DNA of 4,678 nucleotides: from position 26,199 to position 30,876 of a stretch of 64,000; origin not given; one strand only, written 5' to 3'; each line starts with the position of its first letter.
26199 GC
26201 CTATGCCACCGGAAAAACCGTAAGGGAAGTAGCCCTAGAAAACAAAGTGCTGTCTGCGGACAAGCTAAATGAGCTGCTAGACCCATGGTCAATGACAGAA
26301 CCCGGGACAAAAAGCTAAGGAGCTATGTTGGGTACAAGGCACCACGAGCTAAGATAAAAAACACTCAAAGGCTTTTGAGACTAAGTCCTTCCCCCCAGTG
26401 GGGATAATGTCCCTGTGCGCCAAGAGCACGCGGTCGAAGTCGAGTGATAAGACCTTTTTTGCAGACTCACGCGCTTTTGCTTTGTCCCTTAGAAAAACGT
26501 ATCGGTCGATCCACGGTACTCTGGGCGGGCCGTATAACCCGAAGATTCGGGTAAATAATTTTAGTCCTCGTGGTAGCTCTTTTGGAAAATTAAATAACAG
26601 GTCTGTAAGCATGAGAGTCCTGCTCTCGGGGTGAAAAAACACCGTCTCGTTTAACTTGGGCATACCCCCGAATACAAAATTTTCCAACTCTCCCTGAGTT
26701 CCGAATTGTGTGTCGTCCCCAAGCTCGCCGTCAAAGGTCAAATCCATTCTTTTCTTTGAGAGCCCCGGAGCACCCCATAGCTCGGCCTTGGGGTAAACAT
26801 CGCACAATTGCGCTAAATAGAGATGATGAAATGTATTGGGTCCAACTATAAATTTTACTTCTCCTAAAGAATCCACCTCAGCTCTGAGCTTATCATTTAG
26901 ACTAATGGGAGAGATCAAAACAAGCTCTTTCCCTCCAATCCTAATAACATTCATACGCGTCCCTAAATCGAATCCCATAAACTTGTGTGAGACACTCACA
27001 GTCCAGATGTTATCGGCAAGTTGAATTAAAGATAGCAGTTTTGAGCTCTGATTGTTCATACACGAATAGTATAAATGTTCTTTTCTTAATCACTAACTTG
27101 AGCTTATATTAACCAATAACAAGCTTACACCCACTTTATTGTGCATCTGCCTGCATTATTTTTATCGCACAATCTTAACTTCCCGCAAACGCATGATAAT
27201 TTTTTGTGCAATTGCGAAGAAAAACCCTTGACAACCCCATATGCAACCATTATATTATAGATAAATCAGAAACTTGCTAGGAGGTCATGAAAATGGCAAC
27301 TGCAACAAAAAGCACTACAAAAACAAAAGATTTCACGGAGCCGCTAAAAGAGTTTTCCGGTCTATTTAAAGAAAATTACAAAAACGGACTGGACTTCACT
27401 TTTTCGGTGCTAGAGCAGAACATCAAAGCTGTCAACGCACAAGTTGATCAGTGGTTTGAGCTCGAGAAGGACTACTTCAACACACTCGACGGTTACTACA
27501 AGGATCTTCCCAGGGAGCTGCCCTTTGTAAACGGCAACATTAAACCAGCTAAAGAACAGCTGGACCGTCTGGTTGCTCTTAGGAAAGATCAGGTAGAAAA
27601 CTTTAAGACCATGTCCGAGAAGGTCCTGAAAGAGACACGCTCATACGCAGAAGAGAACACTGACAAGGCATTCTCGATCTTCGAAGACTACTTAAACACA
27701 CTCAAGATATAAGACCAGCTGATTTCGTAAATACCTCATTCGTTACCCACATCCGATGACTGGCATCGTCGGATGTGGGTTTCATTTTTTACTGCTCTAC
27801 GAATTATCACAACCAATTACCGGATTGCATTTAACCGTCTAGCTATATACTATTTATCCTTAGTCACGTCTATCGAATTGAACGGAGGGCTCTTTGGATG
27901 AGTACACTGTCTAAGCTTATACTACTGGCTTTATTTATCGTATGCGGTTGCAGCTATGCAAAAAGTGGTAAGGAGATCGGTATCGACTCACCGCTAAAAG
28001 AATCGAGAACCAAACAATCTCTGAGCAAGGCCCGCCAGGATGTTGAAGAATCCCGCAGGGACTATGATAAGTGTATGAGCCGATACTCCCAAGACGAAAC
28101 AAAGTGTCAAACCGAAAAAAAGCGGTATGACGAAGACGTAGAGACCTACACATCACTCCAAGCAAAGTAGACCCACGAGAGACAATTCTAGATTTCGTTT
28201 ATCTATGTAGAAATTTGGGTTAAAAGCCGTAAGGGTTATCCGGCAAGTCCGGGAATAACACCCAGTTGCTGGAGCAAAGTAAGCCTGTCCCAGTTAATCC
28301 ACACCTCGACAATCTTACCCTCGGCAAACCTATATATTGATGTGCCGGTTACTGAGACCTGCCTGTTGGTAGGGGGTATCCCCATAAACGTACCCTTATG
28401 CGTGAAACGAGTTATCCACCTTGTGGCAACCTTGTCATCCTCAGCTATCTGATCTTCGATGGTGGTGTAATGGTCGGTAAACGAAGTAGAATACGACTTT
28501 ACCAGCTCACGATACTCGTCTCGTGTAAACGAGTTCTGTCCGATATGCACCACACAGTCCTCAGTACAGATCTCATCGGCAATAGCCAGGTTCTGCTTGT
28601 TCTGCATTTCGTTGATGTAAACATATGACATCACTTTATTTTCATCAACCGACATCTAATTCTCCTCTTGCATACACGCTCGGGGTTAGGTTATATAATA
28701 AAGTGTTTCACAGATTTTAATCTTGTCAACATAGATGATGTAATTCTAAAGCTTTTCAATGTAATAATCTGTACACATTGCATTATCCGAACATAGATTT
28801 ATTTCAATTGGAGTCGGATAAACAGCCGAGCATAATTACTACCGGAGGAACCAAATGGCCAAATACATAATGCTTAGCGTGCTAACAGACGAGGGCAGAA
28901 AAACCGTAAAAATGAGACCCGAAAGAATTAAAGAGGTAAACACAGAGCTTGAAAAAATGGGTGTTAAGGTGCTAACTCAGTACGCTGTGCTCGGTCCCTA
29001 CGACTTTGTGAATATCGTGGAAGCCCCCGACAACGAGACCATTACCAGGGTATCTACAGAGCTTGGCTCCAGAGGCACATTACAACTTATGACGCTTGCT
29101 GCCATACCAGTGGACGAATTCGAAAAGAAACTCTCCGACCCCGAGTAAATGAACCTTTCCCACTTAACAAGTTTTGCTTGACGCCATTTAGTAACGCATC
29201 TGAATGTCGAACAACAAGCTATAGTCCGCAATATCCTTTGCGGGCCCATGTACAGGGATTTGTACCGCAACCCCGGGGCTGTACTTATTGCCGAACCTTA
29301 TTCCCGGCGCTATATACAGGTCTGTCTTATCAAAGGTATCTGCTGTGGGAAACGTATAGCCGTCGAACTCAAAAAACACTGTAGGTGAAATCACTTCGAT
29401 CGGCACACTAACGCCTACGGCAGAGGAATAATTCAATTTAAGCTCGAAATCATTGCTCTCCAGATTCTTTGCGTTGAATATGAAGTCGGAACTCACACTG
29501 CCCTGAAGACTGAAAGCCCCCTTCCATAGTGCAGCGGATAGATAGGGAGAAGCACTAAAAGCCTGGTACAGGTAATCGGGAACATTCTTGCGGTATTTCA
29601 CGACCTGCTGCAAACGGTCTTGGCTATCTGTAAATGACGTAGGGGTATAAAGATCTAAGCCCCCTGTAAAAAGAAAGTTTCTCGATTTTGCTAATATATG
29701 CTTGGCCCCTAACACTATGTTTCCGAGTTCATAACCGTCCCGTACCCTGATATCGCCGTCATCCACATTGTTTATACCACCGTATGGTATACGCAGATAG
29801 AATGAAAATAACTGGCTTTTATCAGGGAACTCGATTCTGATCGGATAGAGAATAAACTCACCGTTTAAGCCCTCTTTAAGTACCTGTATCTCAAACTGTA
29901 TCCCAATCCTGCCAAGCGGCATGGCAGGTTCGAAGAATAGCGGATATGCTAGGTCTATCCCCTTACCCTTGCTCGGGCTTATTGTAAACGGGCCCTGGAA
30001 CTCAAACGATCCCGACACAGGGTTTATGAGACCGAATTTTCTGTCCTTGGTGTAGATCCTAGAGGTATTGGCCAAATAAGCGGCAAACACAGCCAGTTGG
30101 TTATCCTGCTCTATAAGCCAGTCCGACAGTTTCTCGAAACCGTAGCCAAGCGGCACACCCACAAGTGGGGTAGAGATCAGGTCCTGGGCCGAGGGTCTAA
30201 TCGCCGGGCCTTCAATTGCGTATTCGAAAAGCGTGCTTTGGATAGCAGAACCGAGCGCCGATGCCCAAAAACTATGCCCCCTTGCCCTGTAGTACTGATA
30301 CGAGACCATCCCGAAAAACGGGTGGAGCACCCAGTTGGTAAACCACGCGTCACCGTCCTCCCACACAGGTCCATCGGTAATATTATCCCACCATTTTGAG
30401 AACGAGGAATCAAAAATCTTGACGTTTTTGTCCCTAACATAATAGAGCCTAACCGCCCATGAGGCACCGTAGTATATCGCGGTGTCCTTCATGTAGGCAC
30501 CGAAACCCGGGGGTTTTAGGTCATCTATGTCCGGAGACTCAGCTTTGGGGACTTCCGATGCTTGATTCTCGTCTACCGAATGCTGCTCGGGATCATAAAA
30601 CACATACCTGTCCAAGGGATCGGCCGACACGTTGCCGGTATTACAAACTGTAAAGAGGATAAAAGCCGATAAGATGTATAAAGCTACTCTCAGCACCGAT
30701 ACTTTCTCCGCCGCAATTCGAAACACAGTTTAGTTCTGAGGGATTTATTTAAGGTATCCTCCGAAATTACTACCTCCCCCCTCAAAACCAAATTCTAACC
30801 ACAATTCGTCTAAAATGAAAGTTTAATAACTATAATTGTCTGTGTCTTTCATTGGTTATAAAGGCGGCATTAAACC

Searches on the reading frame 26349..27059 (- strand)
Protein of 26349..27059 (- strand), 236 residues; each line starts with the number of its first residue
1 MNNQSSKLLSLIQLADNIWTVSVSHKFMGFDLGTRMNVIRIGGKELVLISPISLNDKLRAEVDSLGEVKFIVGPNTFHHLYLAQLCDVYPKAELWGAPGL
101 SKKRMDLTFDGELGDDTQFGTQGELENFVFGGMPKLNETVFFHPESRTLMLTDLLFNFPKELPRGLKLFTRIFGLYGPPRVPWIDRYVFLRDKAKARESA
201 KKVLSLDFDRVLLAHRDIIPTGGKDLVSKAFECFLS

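Call 70: search_protein_families(library=pfam, proteins=[window:26349-27059:-], max_evalue=0.001)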
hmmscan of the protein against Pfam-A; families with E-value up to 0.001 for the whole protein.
window:26349-27059:- (236 aa): 1 family
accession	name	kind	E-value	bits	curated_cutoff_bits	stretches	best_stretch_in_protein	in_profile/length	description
PF14234.11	DUF4336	-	1.2e-15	58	28.5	1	16-166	2-173/321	Domain of unknown function (DUF4336)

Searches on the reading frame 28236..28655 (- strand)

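Call 70: search_protein_families(library=pfam, proteins=[window:28236-28655:-], max_evalue=0.001)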
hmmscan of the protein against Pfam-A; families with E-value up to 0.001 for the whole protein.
window:28236-28655:- (139 aa): 2 families
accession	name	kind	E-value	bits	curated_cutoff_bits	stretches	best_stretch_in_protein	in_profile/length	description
PF07366.18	SnoaL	-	1.5e-33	115.7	28.4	1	15-131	8-126/126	SnoaL-like polyketide cyclase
PF12680.13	SnoaL_2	-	5.2e-17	62.8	27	1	17-118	7-102/102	SnoaL-like domain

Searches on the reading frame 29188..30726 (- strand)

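Call 8: search_protein_families(library=ncbifam, proteins=[window:29188-30726:-], max_evalue=0.01)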
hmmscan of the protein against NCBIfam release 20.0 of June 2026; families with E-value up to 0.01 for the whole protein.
window:29188-30726:- (512 aa): 0 families

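Call 70: search_protein_families(library=pfam, proteins=[window:29188-30726:-], max_evalue=0.001)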
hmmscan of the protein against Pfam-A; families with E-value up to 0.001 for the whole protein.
window:29188-30726:- (512 aa): 1 family
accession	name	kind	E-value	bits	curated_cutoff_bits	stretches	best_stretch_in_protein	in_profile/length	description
PF13084.11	DUF3943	-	1.4e-23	83.2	27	1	122-209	4-90/108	Domain of unknown function (DUF3943)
